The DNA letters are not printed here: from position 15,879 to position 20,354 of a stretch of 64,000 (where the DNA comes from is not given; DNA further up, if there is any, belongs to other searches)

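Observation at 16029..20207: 1392-aa glycosyltransferase-phosphodiester glycosidase fusion: a possible make-and-cleave enzyme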

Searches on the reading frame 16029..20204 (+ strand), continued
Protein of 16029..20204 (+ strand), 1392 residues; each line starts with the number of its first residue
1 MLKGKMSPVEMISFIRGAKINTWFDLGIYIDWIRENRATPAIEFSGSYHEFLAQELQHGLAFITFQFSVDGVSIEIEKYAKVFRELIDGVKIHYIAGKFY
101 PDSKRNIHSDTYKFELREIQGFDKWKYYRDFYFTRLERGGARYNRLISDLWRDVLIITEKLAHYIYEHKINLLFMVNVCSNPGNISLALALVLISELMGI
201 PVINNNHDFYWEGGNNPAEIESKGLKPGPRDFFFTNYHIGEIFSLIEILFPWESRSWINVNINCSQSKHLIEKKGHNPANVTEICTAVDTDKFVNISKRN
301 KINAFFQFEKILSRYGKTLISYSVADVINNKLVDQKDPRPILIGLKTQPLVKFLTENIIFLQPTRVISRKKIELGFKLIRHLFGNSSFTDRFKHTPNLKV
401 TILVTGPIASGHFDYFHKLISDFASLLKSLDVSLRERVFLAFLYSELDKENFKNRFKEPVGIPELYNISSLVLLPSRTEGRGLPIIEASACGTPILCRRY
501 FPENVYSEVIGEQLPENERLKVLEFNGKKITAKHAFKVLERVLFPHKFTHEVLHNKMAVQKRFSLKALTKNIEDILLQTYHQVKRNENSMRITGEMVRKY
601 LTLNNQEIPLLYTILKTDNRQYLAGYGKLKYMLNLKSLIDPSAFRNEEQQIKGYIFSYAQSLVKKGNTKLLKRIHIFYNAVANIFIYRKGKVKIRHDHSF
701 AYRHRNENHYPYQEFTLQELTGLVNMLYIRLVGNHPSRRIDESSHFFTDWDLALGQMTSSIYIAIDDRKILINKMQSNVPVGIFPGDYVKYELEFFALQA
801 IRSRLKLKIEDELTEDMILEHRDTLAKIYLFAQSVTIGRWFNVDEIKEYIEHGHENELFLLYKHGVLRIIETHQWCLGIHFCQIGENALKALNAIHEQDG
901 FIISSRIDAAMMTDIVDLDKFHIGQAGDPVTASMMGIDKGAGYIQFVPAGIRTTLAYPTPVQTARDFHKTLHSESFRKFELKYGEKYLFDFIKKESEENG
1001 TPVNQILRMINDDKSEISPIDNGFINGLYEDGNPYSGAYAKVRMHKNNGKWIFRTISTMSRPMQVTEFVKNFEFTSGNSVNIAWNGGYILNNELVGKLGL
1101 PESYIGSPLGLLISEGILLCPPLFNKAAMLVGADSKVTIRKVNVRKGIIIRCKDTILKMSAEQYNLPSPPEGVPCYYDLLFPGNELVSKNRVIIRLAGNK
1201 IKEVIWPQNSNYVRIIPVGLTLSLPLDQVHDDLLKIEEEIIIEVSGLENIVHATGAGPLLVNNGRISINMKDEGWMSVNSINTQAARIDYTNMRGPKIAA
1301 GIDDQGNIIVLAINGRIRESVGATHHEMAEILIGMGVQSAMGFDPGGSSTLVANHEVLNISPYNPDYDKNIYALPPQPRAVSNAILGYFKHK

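Call 13: find_related_loci(query=A1, collection=genome_contigs, flank=10000)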
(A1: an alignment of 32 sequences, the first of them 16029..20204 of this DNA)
Query A1 (1392 aa) in genome_contigs; peptide patterns used: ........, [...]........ (x = any residue, [..] = any of these).
545 stretches matched a pattern; 526 encode a relative of the query (tblastn E <= 1e-3); the best 80 are kept; 80 distinct loci.
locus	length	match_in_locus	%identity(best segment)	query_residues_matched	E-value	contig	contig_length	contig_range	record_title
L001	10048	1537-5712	63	1-1392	0e+0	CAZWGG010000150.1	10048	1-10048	MAG TPA_asm: uncultured Bacteroidales bacterium isolate binchicken_co129_198 genome assembly, contig: NODE_21470_length_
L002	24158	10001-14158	61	2-1388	0e+0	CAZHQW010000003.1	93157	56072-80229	MAG TPA_asm: uncultured Bacteroidales bacterium isolate binchicken_co34_545 genome assembly, contig: NODE_222_length_931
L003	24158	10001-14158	61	2-1388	0e+0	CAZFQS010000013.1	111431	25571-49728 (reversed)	MAG TPA_asm: uncultured Bacteroidales bacterium isolate binchicken_co100_434 genome assembly, contig: NODE_160_length_11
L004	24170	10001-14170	60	2-1390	0e+0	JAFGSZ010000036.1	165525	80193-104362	MAG: Bacteroidales bacterium isolate Zod_Metabat.943 k87_3089372, whole genome shotgun sequence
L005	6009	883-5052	56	2-1388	0e+0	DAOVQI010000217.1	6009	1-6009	MAG TPA_asm: Bacteroidota bacterium isolate CSMAG_1571 CSMAG_1571_k141_733784_length_6009_cov_74.1927, whole genome shot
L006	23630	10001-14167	54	2-1388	0e+0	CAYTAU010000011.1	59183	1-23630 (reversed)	MAG TPA_asm: uncultured Bacteroidales bacterium isolate SRP191223_co1_49 genome assembly, contig: NODE_293_length_59183_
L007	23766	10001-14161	55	5-1390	0e+0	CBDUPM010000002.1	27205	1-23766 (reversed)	MAG TPA_asm: uncultured Bacteroidales bacterium isolate SRR22808120_binner23_Refined_76 genome assembly, contig: ERZ2504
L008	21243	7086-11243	55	5-1387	0e+0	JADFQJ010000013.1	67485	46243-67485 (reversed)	MAG: Bacteroidetes bacterium isolate B79T3L11 B79T3L11_NODE179, whole genome shotgun sequence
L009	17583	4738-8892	55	5-1390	0e+0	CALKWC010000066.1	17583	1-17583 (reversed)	MAG TPA_asm: uncultured Marinilabiliales bacterium isolate SRR5894287_bin.66_CONCOCT_v1.1_MAG genome assembly, contig: E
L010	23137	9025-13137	55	15-1388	0e+0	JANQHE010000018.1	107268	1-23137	MAG: Bacteroidales bacterium isolate PL23b_bin.85 k99_2821524, whole genome shotgun sequence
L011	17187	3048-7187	55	10-1392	0e+0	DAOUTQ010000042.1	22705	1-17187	MAG TPA_asm: Bacteroidales bacterium isolate CSMAG_801 CSMAG_801_k141_527131_length_22705_cov_10.6361, whole genome shot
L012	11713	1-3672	60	165-1390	0e+0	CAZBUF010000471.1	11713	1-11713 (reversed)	MAG TPA_asm: uncultured Bacteroidales bacterium isolate SRP185410_co1_447 genome assembly, contig: k141_1242625, whole g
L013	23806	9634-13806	53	5-1392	0e+0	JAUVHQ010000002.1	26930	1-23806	MAG: Bacteroidota bacterium isolate CSMAG_406 CSMAG_406_k141_1795262_length_26930_cov_9.8926, whole genome shotgun seque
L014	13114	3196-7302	54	20-1392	0e+0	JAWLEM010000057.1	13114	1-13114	MAG: Bacteroidales bacterium isolate 20BLK6-1.bin.63 NODE_4993_length_13114_cov_11.521475, whole genome shotgun sequence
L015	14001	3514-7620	54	20-1392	0e+0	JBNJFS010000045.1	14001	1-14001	MAG: Bacteroidota bacterium isolate Y22_60dBSe2.bin.27 NODE_5139_length_14001_cov_13.795569, whole genome shotgun sequen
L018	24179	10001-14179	53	1-1392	0e+0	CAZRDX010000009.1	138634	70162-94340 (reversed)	MAG TPA_asm: uncultured Rikenellaceae bacterium isolate binchicken_co219_78 genome assembly, contig: k141_1332018, whole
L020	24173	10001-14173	53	5-1392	0e+0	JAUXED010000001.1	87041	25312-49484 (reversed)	MAG: Bacteroidota bacterium isolate CSMAG_2868 CSMAG_2868_k119_307415_length_87041_cov_18.7944, whole genome shotgun seq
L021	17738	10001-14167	54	1-1389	0e+0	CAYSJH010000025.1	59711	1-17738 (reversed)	MAG TPA_asm: uncultured Bacteroides sp. isolate binchicken_co150_133 genome assembly, contig: NODE_968_length_59711_cov_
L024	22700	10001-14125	54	15-1392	0e+0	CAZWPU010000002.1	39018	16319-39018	MAG TPA_asm: uncultured Bacteroidales bacterium isolate binchicken_co218_290 genome assembly, contig: NODE_689_length_39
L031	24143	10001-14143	54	9-1390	0e+0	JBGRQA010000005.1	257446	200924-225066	MAG: Marinifilaceae bacterium isolate MAG7-MS28 MAG_Ocu_7_all_MS28_5, whole genome shotgun sequence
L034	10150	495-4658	53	5-1392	0e+0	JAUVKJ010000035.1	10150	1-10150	MAG: Bacteroides sp. isolate CSMAG_477 CSMAG_477_k141_2439239_length_10150_cov_7.0000, whole genome shotgun sequence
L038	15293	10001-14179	52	1-1392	0e+0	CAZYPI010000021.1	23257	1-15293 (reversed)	MAG TPA_asm: uncultured Rikenellaceae bacterium isolate SRP163575_co1_577 genome assembly, contig: NODE_4494_length_2325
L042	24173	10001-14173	53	2-1392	0e+0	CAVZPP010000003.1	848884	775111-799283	MAG: uncultured Bacteroidaceae bacterium isolate MFD03804.bin.1.39 genome assembly, contig: contig_24679, whole genome s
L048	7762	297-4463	52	5-1392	0e+0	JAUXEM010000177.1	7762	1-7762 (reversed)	MAG: Salinivirgaceae bacterium isolate CSMAG_2877 CSMAG_2877_k117_5120904_length_7762_cov_12.9466, whole genome shotgun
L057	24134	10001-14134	51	10-1388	0e+0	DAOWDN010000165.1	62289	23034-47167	MAG TPA_asm: Bacteroidia bacterium isolate CSMAG_1914 CSMAG_1914_k141_6211270_length_62289_cov_21.3844, whole genome sho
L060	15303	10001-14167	52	6-1392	0e+0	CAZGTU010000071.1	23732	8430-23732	MAG TPA_asm: uncultured Bacteroidaceae bacterium isolate SRP332253_co1_94 genome assembly, contig: NODE_3276_length_2373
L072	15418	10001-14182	52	1-1392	0e+0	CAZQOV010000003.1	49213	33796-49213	MAG TPA_asm: uncultured Bacteroidaceae bacterium isolate SRP252850_co1_64 genome assembly, contig: NODE_992_length_49213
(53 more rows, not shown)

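Call 29: search_solved_structures(query=A1, max_evalue=10)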
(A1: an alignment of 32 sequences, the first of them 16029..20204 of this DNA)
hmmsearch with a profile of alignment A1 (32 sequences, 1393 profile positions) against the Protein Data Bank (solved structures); distinct sequences matched with E-value up to 10: 18.
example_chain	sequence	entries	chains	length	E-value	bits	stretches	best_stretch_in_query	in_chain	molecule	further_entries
5h3k_A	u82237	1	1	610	2.1e-09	38.7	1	1110-1365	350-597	Slr0280 protein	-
6u11_A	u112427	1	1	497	3.6e-07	31.3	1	1261-1363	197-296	EGF-like domain-containing protein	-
6pku_A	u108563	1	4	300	3.9e-06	27.9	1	1288-1359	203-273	N-acetylglucosamine-1-phosphodiester alpha-N-acetylglucosaminidase (NAGPA)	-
6pky_A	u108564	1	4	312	7e-06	27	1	1290-1359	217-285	N-acetylglucosamine-1-phosphodiester alpha-N-acetylglucosaminidase (NAGPA)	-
6pki_A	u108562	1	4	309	3.9e-05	24.6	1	1289-1358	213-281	N-acetylglucosamine-1-phosphodiester alpha-N-acetylglucosaminidase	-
6pkg_A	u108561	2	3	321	6.2e-05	23.9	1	1290-1358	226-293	N-acetylglucosamine-1-phosphodiester alpha-N-acetylglucosaminidase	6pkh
6ozd_A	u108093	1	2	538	0.00012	22.9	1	1295-1358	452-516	Putative exported protein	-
3ohg_A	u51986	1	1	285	0.0013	19.5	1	1297-1356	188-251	Uncharacterized protein from DUF2233 family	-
5d00_A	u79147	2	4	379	0.0044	17.8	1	461-497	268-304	N-acetyl-alpha-D-glucosaminyl L-malate synthase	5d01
2jjm_A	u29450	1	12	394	0.032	14.9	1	460-498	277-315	GLYCOSYL TRANSFERASE, GROUP 1 FAMILY PROTEIN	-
3mbo_A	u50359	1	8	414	0.038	14.7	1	460-498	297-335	Glycosyltransferase, group 1 family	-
9dcm_B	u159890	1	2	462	0.34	11.5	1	458-498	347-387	Sucrose-phosphate synthase-like protein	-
8vrf_B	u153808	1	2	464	0.35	11.5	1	458-498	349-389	Sucrose-phosphate synthase-like protein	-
8uag_A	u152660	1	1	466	0.35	11.5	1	458-498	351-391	Sucrose-phosphate synthase-like protein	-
3c4q_A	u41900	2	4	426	0.71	10.5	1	458-498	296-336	Predicted glycosyltransferases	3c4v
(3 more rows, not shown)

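Call 33: search_protein_families(library=pfam, proteins=[L021:16620-17513:-, L024:19198-19626:+, L057:18876-19799:-, L031:14257-14973:-, L010:19351-19689:-], max_evalue=0.001)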
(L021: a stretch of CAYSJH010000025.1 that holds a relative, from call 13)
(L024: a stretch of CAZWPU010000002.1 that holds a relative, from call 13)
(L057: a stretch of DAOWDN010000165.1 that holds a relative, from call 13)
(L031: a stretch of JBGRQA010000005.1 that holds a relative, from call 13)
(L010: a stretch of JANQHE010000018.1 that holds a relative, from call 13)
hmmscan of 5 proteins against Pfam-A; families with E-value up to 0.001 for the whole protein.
L021:16620-17513:- (298 aa): 0 families

L024:19198-19626:+ (143 aa): 1 family
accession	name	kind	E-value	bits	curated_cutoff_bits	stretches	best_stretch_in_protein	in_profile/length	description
PF00581.25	Rhodanese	-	1.5e-18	67.5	22.2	1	32-123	2-101/102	Rhodanese-like domain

L057:18876-19799:- (308 aa): 2 families
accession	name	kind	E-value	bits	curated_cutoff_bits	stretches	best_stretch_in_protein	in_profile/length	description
PF01545.26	Cation_efflux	-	3.5e-39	135.1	26.6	1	13-206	3-198/198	Cation efflux family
PF16916.11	ZT_dimer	-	4.1e-22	78.4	26.7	1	213-287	4-77/78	Dimerisation domain of Zinc Transporter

L031:14257-14973:- (239 aa): 2 families
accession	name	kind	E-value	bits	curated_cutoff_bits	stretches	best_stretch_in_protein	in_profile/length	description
PF10988.14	DUF2807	-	2.9e-46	157.9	24.2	1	44-224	1-181/181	Putative auto-transporter adhesin, head GIN domain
PF15765.10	DUF4694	-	0.00099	19.4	27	0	138-218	30-111/156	Domain of unknown function (DUF4694)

L010:19351-19689:- (113 aa): 1 family
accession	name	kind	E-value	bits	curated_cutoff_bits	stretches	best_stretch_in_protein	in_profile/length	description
PF06305.16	LapA_dom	-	5.7e-10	39.4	28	1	22-82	2-61/64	Lipopolysaccharide assembly protein A domain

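Call 67: search_protein_families(library=pfam, alignment_id=A4, max_evalue=1)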
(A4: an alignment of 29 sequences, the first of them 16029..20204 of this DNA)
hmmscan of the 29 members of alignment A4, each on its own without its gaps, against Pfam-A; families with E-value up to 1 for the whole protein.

A. member 1, window:16029-20204:+ (1392 aa): 4 families
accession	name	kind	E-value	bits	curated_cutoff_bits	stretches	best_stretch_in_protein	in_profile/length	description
PF09992.14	NAGPA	-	4.2e-20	73.1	25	1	1248-1385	60-166/169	Phosphodiester glycosidase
PF00534.26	Glycos_transf_1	-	3.9e-08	33.5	26.4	1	459-500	83-124/172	Glycosyl transferases group 1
PF13692.12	Glyco_trans_1_4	-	5e-06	27.3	27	1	457-503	64-113/142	Glycosyl transferases group 1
PF20706.3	GT4-conflict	-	0.00056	19.4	26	1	465-498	278-311/385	Family 4 Glycosyltransferase in conflict systems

B. families by the number of members that match (of 29 scanned): 17 families
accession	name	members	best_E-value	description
PF09992.14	NAGPA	29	1.2e-20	Phosphodiester glycosidase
PF00534.26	Glycos_transf_1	27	7.4e-12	Glycosyl transferases group 1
PF13692.12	Glyco_trans_1_4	26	7e-08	Glycosyl transferases group 1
PF20706.3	GT4-conflict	22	0.00017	Family 4 Glycosyltransferase in conflict systems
PF01937.24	ARMT1-like_dom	4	1.6e-09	Damage-control phosphatase ARMT1-like domain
PF08429.16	PLU-1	1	0.028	PLU-1-like protein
PF05388.16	Carbpep_Y_N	1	0.03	Carboxypeptidase Y pro-peptide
PF13524.12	Glyco_trans_1_2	1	0.032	Glycosyl transferase-like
PF03192.19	DUF257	1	0.045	Pyrococcus protein of unknown function, DUF257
PF06971.19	Put_DNA-bind_N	1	0.056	Putative DNA-binding protein N-terminus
PF14266.11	YceG_bac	1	0.059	YceG domain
PF18664.7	CdiA_C_tRNase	1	0.1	CdiA C-terminal tRNase domain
PF08360.16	TetR_C_5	1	0.12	QacR-like protein, C-terminal region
PF01884.23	PcrB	1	0.13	PcrB family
PF08922.17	DUF1905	1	0.3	Domain of unknown function (DUF1905)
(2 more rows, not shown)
